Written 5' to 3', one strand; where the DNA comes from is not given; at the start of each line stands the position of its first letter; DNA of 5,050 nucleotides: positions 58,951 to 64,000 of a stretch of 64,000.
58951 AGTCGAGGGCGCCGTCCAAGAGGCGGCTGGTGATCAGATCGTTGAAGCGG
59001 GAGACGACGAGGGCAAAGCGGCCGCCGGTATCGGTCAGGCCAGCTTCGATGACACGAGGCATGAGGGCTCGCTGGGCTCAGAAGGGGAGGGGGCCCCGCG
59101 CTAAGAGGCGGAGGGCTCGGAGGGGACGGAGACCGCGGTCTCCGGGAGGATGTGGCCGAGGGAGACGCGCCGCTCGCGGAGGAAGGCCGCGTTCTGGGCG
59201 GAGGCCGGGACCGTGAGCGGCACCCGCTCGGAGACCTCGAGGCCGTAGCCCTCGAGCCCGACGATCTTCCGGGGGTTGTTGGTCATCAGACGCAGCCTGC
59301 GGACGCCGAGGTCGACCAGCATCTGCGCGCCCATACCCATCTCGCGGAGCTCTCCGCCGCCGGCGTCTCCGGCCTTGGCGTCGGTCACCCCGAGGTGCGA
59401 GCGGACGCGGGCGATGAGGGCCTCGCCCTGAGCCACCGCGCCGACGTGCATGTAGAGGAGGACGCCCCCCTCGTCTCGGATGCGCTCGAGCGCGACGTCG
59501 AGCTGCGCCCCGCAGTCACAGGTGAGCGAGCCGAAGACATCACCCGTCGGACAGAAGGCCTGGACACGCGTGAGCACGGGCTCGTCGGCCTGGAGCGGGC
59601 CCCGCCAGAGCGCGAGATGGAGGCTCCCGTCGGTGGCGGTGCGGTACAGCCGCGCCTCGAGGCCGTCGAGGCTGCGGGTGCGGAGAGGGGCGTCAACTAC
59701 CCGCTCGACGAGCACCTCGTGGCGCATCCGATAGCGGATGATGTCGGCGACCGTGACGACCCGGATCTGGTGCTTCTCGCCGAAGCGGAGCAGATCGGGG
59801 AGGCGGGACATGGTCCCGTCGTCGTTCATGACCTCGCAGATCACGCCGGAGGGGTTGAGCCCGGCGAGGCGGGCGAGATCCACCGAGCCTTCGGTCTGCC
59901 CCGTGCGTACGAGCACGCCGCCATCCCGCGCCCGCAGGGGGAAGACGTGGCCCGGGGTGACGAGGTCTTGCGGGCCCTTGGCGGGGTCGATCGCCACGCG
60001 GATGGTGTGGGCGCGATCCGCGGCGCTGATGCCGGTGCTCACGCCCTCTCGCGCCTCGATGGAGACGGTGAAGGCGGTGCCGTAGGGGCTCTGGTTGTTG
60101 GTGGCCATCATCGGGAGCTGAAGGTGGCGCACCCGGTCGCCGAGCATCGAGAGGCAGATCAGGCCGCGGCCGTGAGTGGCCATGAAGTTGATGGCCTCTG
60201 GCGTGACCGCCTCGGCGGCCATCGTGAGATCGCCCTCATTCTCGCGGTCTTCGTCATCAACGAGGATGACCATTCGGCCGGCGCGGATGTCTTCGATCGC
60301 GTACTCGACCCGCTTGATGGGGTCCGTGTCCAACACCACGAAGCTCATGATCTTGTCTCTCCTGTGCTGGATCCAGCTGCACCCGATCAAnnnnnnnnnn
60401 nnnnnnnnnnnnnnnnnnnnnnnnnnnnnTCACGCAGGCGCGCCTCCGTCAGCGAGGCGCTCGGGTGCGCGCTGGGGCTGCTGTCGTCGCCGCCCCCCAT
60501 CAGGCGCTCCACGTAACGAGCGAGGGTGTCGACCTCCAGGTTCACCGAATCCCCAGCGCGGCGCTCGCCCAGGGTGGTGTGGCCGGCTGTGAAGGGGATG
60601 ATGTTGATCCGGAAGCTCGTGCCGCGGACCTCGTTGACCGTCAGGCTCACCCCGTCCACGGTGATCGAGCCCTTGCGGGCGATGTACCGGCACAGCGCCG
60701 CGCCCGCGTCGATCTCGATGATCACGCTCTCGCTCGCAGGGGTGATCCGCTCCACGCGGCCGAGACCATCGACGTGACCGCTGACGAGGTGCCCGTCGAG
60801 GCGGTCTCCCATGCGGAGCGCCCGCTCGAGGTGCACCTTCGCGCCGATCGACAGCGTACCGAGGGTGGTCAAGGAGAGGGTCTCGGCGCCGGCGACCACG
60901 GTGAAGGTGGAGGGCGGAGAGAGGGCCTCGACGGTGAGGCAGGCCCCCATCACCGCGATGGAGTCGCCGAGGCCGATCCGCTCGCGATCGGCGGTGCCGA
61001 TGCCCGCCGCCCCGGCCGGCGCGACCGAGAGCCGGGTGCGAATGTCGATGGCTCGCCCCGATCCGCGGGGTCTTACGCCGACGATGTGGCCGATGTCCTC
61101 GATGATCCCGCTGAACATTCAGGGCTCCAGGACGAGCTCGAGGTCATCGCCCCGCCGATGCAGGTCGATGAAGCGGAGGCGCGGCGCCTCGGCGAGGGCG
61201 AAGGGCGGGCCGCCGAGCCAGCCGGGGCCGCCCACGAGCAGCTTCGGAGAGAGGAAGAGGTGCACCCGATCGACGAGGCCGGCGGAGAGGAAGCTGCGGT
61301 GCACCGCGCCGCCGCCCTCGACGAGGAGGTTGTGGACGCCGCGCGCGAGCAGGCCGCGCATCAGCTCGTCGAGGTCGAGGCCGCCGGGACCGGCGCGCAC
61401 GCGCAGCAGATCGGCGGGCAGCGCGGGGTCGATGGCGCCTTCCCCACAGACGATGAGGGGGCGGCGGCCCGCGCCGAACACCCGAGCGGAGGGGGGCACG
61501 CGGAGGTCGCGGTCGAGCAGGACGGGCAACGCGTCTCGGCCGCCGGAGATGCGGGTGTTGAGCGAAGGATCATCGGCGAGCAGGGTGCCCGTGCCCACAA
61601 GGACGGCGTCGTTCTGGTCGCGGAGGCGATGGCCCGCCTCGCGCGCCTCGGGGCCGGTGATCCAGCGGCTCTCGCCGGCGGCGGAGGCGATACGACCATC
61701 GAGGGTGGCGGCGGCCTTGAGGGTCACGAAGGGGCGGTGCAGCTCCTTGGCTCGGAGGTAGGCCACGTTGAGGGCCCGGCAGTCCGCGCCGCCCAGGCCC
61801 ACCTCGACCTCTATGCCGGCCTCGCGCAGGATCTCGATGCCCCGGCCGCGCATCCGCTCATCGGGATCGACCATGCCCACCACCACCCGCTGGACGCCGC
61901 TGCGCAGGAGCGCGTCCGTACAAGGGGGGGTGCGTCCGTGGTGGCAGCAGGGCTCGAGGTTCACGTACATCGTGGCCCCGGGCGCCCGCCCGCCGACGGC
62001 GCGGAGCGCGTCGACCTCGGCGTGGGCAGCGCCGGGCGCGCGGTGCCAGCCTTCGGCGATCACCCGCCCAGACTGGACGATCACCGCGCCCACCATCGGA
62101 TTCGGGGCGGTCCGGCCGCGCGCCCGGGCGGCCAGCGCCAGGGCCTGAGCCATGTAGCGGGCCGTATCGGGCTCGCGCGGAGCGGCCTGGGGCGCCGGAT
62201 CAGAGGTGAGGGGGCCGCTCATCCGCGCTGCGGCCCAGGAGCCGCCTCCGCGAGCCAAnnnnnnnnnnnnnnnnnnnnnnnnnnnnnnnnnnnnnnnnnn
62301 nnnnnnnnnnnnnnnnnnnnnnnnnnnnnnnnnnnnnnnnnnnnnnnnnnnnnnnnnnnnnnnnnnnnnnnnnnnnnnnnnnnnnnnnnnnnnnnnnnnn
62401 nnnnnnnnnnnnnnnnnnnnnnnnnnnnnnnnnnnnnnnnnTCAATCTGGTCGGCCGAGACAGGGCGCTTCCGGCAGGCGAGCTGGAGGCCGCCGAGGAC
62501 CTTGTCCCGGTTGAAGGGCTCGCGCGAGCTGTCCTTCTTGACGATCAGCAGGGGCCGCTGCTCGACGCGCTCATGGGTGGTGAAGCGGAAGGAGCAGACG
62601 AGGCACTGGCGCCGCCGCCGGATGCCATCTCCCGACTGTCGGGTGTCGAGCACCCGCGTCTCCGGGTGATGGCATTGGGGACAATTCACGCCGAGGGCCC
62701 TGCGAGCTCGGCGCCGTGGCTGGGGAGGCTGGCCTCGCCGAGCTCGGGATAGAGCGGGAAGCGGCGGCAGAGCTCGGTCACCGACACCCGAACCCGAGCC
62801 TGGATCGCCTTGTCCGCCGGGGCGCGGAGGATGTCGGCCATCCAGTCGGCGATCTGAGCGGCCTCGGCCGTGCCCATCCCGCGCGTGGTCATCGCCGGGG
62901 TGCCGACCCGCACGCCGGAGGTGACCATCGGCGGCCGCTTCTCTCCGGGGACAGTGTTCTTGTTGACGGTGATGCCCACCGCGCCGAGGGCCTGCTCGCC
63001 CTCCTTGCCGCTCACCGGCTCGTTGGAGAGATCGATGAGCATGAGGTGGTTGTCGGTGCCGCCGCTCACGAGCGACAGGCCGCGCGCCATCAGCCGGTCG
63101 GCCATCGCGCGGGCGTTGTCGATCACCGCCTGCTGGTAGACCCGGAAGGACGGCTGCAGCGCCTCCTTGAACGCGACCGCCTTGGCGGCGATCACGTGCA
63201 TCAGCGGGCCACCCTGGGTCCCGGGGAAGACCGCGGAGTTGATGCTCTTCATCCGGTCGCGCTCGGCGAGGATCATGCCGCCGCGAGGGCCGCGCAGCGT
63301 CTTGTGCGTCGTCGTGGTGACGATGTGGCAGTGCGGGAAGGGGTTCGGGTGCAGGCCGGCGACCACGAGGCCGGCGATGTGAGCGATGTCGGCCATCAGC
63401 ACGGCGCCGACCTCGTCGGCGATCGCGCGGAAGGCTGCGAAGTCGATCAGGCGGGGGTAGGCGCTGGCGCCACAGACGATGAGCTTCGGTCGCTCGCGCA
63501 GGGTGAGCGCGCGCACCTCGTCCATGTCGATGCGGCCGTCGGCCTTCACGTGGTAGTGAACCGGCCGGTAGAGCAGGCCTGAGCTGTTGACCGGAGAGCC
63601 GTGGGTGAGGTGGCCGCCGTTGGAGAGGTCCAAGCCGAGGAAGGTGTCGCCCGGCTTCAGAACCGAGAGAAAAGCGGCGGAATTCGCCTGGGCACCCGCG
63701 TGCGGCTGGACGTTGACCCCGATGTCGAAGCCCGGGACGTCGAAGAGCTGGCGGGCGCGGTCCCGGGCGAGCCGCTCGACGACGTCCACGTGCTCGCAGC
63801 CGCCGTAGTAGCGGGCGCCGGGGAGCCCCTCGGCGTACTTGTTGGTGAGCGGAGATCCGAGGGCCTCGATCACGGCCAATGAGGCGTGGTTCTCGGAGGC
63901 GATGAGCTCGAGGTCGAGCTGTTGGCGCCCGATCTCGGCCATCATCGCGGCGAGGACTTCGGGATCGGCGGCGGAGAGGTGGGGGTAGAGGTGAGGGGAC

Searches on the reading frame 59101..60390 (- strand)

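Call 69: search_protein_families(library=pfam, proteins=[window:59101-60390:-], max_evalue=0.001)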
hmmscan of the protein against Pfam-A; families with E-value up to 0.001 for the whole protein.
window:59101-60390:- (429 aa): 2 families
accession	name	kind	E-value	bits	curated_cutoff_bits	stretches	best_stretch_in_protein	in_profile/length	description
PF00926.24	DHBP_synthase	-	1.1e-85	286.4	26.4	1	30-220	2-191/191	3,4-dihydroxy-2-butanone 4-phosphate synthase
PF00925.25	GTP_cyclohydro2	-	8.4e-42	143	23.3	1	229-391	1-165/165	GTP cyclohydrolase II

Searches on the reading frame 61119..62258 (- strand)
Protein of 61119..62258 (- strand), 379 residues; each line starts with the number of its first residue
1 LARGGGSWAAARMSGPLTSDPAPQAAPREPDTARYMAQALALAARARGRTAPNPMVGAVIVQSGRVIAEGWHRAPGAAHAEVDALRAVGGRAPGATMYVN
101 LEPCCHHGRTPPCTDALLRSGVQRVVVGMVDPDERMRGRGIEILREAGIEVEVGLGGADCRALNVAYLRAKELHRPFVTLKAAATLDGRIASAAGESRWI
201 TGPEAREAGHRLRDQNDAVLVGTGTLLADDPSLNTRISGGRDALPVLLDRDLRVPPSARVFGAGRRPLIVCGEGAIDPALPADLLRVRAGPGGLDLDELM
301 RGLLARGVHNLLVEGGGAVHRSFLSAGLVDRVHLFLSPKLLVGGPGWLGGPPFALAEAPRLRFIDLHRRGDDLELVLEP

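Call 69: search_protein_families(library=pfam, proteins=[window:61119-62258:-], max_evalue=0.001)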
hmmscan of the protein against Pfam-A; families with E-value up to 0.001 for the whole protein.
window:61119-62258:- (379 aa): 3 families
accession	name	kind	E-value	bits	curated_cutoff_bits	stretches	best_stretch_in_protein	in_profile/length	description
PF01872.23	RibD_C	-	1.5e-42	146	24.1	1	176-373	1-195/197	RibD C-terminal domain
PF00383.29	dCMP_cyt_deam_1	-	2.6e-19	69.4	25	1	33-129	5-102/102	Cytidine and deoxycytidylate deaminase zinc-binding region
PF14437.12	MafB19-deam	-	1.5e-10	41.6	27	1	33-138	4-110/142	MafB19-like deaminase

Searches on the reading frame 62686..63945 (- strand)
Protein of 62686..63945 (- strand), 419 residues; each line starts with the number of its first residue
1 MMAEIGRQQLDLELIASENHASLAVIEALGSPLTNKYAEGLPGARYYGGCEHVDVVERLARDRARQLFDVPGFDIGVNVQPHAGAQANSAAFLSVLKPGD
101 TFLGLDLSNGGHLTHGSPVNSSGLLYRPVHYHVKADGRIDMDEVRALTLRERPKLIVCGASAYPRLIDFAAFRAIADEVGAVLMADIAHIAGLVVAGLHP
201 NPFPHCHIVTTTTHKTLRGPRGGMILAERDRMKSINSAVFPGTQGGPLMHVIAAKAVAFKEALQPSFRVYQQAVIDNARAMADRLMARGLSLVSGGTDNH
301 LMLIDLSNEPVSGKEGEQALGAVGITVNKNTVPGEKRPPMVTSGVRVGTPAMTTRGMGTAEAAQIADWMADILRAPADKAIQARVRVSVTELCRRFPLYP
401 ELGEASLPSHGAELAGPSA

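Call 69: search_protein_families(library=pfam, proteins=[window:62686-63945:-], max_evalue=0.001)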
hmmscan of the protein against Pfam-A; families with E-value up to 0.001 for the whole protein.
window:62686-63945:- (419 aa): 1 family
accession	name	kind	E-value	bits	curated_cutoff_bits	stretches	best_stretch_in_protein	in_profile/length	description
PF00464.25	SHMT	-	1.2e-159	531.7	27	1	3-369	14-399/399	Serine hydroxymethyltransferase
